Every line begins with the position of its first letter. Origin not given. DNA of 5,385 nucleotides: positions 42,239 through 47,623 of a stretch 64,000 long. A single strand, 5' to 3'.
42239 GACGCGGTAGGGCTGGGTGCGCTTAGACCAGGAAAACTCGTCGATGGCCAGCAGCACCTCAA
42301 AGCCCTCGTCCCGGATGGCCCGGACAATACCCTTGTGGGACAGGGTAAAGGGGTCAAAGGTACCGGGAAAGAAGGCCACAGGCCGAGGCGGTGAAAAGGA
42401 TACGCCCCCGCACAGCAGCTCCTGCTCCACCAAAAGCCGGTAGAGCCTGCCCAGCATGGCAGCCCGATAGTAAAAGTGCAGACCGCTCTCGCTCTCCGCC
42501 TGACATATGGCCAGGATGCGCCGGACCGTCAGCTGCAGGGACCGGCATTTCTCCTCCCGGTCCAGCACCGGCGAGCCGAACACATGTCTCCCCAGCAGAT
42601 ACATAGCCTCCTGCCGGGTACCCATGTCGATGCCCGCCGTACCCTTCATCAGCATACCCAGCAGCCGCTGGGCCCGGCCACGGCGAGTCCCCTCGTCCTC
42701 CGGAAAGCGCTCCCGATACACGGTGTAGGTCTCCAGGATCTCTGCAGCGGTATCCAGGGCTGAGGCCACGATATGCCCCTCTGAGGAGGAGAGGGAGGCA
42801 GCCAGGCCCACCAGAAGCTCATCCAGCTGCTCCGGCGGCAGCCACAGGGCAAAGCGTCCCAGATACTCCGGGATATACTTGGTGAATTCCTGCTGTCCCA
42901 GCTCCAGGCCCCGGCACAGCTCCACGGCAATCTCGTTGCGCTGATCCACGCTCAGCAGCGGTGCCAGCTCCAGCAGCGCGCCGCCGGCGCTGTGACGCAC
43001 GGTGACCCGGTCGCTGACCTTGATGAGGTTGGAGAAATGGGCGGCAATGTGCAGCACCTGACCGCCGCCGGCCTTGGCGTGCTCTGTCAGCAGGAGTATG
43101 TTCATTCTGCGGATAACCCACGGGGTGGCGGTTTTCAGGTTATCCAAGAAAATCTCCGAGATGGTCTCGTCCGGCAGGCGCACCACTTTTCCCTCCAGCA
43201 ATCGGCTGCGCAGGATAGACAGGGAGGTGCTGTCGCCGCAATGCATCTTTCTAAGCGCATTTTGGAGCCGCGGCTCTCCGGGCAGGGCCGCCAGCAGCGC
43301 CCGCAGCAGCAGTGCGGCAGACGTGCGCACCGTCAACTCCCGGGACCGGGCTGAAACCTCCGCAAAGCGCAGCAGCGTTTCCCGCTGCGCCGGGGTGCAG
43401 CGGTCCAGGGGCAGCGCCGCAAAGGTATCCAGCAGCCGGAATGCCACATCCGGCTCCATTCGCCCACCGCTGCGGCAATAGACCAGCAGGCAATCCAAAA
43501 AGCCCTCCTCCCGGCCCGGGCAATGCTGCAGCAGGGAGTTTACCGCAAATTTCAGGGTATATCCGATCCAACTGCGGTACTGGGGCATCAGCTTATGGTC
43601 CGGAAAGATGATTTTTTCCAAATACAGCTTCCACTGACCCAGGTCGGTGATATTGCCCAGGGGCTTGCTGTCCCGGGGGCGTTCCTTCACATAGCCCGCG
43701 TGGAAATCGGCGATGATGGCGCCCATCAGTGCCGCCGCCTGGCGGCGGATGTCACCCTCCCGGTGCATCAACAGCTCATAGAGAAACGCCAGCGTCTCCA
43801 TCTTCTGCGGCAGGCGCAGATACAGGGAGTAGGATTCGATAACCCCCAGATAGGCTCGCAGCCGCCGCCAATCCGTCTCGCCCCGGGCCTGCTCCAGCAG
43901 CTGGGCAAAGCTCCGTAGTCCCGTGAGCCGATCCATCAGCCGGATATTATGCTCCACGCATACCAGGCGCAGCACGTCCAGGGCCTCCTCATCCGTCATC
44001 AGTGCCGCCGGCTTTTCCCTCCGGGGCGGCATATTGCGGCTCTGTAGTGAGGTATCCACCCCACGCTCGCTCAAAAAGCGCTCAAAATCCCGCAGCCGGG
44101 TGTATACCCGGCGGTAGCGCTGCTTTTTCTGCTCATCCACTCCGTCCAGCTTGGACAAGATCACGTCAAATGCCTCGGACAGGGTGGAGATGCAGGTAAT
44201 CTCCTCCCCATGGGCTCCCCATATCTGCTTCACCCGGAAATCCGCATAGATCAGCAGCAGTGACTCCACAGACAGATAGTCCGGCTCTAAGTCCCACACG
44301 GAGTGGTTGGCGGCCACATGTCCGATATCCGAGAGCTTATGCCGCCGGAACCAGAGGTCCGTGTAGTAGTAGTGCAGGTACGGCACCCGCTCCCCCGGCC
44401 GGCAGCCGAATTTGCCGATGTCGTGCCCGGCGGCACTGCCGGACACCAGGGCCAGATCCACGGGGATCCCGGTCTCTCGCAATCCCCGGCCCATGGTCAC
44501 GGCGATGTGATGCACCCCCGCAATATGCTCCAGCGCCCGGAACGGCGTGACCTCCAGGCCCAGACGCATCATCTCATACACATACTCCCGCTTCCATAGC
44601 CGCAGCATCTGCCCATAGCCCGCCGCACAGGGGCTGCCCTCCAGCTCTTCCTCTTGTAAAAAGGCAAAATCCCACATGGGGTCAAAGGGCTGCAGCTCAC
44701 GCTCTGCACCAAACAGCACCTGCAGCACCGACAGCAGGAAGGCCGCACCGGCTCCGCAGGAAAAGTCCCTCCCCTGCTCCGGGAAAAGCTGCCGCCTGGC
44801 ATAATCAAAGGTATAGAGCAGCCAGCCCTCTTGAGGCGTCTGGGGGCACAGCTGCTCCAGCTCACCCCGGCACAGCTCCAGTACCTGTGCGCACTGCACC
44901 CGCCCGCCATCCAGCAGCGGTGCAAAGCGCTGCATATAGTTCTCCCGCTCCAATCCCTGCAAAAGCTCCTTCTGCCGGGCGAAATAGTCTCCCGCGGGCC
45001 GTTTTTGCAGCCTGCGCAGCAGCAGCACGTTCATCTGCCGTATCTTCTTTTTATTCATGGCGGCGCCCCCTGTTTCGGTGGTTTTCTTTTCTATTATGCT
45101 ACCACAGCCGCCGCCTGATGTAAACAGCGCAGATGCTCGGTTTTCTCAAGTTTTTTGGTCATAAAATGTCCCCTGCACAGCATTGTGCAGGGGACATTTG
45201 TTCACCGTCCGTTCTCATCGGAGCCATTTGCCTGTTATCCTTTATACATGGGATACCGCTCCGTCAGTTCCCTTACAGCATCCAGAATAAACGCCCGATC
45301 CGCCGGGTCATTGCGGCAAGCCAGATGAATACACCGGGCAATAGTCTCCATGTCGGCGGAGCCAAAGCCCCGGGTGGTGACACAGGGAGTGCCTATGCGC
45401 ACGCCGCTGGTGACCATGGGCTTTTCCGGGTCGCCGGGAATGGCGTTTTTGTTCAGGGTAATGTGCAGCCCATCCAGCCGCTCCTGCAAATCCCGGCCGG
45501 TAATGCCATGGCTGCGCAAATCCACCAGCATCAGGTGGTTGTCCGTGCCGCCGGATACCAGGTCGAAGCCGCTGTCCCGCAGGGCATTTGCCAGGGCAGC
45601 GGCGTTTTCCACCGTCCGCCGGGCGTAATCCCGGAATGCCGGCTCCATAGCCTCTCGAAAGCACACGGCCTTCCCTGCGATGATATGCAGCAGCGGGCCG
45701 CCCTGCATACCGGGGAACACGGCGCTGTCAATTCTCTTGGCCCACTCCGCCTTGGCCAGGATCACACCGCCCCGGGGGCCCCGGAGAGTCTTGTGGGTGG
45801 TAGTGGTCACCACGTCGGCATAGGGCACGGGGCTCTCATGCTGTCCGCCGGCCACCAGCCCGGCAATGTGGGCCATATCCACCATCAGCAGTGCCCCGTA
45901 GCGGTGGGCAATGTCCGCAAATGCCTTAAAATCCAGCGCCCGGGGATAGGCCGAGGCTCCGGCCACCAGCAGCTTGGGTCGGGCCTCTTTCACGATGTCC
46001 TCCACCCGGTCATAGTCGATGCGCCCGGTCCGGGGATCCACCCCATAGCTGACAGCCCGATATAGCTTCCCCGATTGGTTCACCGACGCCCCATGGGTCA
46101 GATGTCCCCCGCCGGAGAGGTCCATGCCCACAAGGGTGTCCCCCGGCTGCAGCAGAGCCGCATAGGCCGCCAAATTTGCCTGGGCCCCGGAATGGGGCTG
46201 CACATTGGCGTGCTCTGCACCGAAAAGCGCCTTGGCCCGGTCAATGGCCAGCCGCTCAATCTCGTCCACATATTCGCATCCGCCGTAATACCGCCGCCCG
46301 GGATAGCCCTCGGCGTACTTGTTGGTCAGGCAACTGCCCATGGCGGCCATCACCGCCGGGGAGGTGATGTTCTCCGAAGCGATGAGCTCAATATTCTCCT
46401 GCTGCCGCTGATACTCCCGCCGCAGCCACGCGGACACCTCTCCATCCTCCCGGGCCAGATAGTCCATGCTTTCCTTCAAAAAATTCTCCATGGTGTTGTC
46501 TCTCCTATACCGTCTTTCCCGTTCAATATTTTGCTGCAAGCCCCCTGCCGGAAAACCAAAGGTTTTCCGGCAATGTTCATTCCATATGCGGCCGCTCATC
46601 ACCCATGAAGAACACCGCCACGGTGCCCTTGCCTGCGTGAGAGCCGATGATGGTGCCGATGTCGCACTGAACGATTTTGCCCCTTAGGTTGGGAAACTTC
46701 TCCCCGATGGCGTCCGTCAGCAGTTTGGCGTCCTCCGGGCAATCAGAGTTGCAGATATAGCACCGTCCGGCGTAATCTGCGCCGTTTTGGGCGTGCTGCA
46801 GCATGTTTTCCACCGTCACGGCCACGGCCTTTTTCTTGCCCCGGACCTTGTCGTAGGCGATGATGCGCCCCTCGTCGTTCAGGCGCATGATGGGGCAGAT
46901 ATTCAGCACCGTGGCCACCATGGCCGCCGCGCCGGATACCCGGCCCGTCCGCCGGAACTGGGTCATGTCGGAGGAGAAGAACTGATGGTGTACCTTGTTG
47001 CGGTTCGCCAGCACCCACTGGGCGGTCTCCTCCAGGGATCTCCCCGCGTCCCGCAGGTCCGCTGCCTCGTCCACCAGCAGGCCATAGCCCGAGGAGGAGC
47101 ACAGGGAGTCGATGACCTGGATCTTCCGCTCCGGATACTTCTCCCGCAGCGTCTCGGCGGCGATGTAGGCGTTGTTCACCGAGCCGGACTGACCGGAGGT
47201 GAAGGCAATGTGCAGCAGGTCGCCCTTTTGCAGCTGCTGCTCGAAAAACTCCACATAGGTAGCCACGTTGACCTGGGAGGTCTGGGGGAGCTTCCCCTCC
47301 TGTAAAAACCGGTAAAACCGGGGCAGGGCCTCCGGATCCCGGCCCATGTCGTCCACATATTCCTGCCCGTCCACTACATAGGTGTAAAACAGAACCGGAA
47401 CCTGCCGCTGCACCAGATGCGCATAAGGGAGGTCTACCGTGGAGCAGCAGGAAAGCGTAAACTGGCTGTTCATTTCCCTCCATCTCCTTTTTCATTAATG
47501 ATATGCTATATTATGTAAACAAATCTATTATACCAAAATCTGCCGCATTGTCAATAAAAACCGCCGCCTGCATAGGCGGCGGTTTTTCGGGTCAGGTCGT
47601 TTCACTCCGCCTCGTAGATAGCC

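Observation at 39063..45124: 1589-aa HD / NadD-like / PRTase multidomain enzyme translationally coupled to an extended LDH-like dehydrogenase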

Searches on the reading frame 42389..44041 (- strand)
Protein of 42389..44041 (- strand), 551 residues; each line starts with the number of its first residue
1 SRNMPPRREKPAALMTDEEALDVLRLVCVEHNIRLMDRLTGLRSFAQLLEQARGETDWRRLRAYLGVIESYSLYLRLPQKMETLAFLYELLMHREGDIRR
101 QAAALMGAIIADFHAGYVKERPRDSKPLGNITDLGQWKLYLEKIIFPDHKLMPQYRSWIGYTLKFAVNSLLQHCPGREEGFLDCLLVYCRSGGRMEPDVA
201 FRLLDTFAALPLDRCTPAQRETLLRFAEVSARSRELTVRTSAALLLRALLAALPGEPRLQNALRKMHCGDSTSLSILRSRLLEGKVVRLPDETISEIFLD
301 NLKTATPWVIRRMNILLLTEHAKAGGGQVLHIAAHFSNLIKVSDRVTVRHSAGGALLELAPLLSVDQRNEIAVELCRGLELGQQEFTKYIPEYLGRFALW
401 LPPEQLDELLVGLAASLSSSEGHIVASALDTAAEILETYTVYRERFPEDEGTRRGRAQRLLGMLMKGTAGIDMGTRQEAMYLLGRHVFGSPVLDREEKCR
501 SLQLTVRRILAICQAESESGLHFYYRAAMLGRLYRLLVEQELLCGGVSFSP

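Call 72: search_protein_families(library=pfam, proteins=[window:42389-44041:-], max_evalue=5)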
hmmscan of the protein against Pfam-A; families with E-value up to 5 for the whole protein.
window:42389-44041:- (551 aa): 1 family
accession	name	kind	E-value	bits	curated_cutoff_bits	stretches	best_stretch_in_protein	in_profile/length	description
PF02985.28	HEAT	-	0.17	12.6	23.5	0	86-110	4-28/31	HEAT repeat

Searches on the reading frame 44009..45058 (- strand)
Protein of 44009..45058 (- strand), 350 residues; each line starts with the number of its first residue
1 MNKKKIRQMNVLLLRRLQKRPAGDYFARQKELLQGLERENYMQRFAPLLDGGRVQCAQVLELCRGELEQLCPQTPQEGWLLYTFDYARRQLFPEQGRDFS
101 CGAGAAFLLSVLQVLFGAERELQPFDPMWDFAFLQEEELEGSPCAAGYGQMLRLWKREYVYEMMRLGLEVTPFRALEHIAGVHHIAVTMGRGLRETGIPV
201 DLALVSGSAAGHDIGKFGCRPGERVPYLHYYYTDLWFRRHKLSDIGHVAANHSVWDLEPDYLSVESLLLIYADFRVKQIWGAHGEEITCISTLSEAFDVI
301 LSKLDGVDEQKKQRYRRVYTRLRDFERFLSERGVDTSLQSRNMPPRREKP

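Call 61: predict_structure(alignment_id=A5)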
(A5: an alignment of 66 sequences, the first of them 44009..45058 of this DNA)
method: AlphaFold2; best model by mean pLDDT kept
length: 350 residues; sequences in the alignment: 66
mean_pLDDT: 93.1   pTM: 0.93
mean pLDDT of the five models: 93.1, 92.8, 92.3, 92.1, 91.4
residues with pLDDT >= 90: 282; 70-90: 56; 50-70: 12; < 50: 0
segments of 3 or more residues with pLDDT < 50: none
pLDDT, mean of each block of 10 residues (from residue 1): 92 96 91 93 95 96 97 96 97 88 97 98 97 97 98 98 98 95 98 96 99 95 86 97 97 74 94 96 91 95 81 89 96 92 66
secondary structure, 60 per line:
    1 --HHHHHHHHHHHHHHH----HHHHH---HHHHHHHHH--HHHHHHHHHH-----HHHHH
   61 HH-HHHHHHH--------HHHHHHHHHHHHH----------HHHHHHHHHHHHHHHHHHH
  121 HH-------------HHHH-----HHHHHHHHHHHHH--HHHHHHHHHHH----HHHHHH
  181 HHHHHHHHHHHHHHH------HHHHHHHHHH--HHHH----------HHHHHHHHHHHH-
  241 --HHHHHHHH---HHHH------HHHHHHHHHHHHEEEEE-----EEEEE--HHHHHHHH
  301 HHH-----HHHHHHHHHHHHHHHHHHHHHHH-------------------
elements in order: H3-17 H22-26 H30-38 H41-50 H56-62 H64-70 H79-91 H102-122 H136-139 H145-157 H160-170 H175-195 H202-211 H214-217 H228-239 H243-250 H254-257 H264-275 E276-280 E286-290 H293-303 H309-331
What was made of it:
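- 44039..45058 (-): aa 1-340: all-helical N-terminal region containing an HD-type phosphohydrolase domain (core about aa 165-340). The AF2 model has pLDDT 93 (call 61).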

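Call 63: fold_search(model_id=the predicted structure, library=pdb)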
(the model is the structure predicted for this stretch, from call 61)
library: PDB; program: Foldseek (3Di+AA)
matches with E <= 10: 186; with E <= 0.001: 0
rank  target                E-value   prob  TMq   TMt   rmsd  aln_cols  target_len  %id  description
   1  1xx7_E                1.4e-01  0.99  0.26  0.49   9.1       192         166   12  Conserved hypothetical protein from Pyrococcus furiosus Pfu-403030-001 (released 2004-12-28)
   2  1xx7_D                1.9e-01  0.97  0.25  0.48   9.4       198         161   14  Conserved hypothetical protein from Pyrococcus furiosus Pfu-403030-001 (released 2004-12-28)
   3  2pq7                  1.9e-01  0.97  0.25  0.45  10.4       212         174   16  Crystal structure of predicted HD superfamily hydrolase (104161995) from uncultured Thermotogales bacterium at 1.45 A re (released 2007-05-15)
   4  1xx7_F                2.2e-01  0.96  0.25  0.47   9.3       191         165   14  Conserved hypothetical protein from Pyrococcus furiosus Pfu-403030-001 (released 2004-12-28)
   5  4s1c_D                3.6e-01  0.94  0.22  0.36  12.3       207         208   13  Crystal Structure of L. monocytogenes phosphodiesterase PgpH HD domain (released 2015-02-11)
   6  3gw7_A                3.8e-01  0.66  0.22  0.33  12.7       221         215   15  Crystal structure of a metal-dependent phosphohydrolase with conserved HD domain (yedJ) from Escherichia coli in compl (released 2009-04-14)
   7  3wfr_E                3.9e-01  0.51  0.26  0.22  11.8       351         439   14  tRNA processing enzyme complex 2 (released 2014-01-01)
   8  4q23                  3.9e-01  0.12  0.15  0.16  18.2       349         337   12  The role of threonine 201 and tyrosine 204 in the human farnesyl pyrophosphate synthase catalytic mechanism and the mode (released 2015-03-18)
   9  4s1c_A                4.3e-01  0.92  0.22  0.36  12.3       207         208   13  Crystal Structure of L. monocytogenes phosphodiesterase PgpH HD domain (released 2015-02-11)
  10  1xx7_A                4.7e-01  0.92  0.27  0.49  10.8       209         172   12  Conserved hypothetical protein from Pyrococcus furiosus Pfu-403030-001 (released 2004-12-28)
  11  3wfq_G                5.1e-01  0.54  0.25  0.21  11.6       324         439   13  tRNA processing enzyme complex 1 (released 2014-01-01)
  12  3wfq_F                5.1e-01  0.44  0.25  0.21  11.9       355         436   12  tRNA processing enzyme complex 1 (released 2014-01-01)
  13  3wfq_E                5.1e-01  0.41  0.25  0.21  12.2       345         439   13  tRNA processing enzyme complex 1 (released 2014-01-01)
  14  2cqz_A                6.5e-01  0.93  0.27  0.49   6.8       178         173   15  Crystal Structure of PH0347 protein from Pyrococcus horikoshii OT3 (released 2006-08-15)
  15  4r8z_B                6.8e-01  0.89  0.29  0.43   8.9       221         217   15  Crystal Structure of PA4781 HD-GYP domain from Pseudomonas aeruginosa at 2.2A resolution showing a bi-metallic Ni ion  (released 2015-03-04)
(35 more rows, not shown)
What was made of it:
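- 44039..45058 (-): The best Foldseek hits are HD hydrolases (1xx7, 2pq7, PgpH, YedJ, an HD-GYP protein) at E about 0.14-0.7 (call 63).
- On HD superfamily phosphohydrolases: Foldseek gives E 0.14 (probability 0.99) to 1xx7, and the other top hits are also HD proteins (call 63).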

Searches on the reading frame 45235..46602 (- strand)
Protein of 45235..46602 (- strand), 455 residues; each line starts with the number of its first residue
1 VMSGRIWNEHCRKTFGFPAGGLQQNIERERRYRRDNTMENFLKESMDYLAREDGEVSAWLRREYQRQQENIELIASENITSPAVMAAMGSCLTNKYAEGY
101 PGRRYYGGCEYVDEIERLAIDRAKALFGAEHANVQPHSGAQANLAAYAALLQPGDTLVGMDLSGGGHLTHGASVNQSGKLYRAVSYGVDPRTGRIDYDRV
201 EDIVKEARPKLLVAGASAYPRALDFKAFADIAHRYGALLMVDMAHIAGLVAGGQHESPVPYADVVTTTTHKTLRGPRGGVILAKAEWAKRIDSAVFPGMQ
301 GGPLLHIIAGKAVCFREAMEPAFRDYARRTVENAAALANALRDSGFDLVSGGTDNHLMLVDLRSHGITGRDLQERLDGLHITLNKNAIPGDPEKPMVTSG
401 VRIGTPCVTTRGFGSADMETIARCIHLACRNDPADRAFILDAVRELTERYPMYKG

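Call 8: search_protein_families(library=pfam, proteins=[window:45235-46602:-], max_evalue=0.001)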
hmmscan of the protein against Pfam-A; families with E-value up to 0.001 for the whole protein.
window:45235-46602:- (455 aa): 4 families
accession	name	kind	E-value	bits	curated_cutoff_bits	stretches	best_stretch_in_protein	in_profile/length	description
PF00464.25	SHMT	-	3.1e-163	543.5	27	1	50-425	2-399/399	Serine hydroxymethyltransferase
PF01212.27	Beta_elim_lyase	-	2.8e-10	40.4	27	1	121-385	39-274/288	Beta-eliminating lyase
PF00155.27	Aminotran_1_2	-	5.4e-09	36.1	19.7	1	78-365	17-313/361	Aminotransferase class I and II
PF01041.23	DegT_DnrJ_EryC1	-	3.9e-05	23.5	19.8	1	125-279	35-182/360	DegT/DnrJ/EryC1/StrS aminotransferase family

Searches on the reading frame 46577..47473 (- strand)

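Call 8: search_protein_families(library=pfam, proteins=[window:46577-47473:-], max_evalue=0.001)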
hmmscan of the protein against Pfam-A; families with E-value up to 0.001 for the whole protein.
window:46577-47473:- (298 aa): 1 family
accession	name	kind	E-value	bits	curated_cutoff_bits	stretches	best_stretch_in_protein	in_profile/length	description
PF02645.21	DegV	-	1.2e-57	195.8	27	1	11-290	8-278/280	Uncharacterised protein, DegV family COG1307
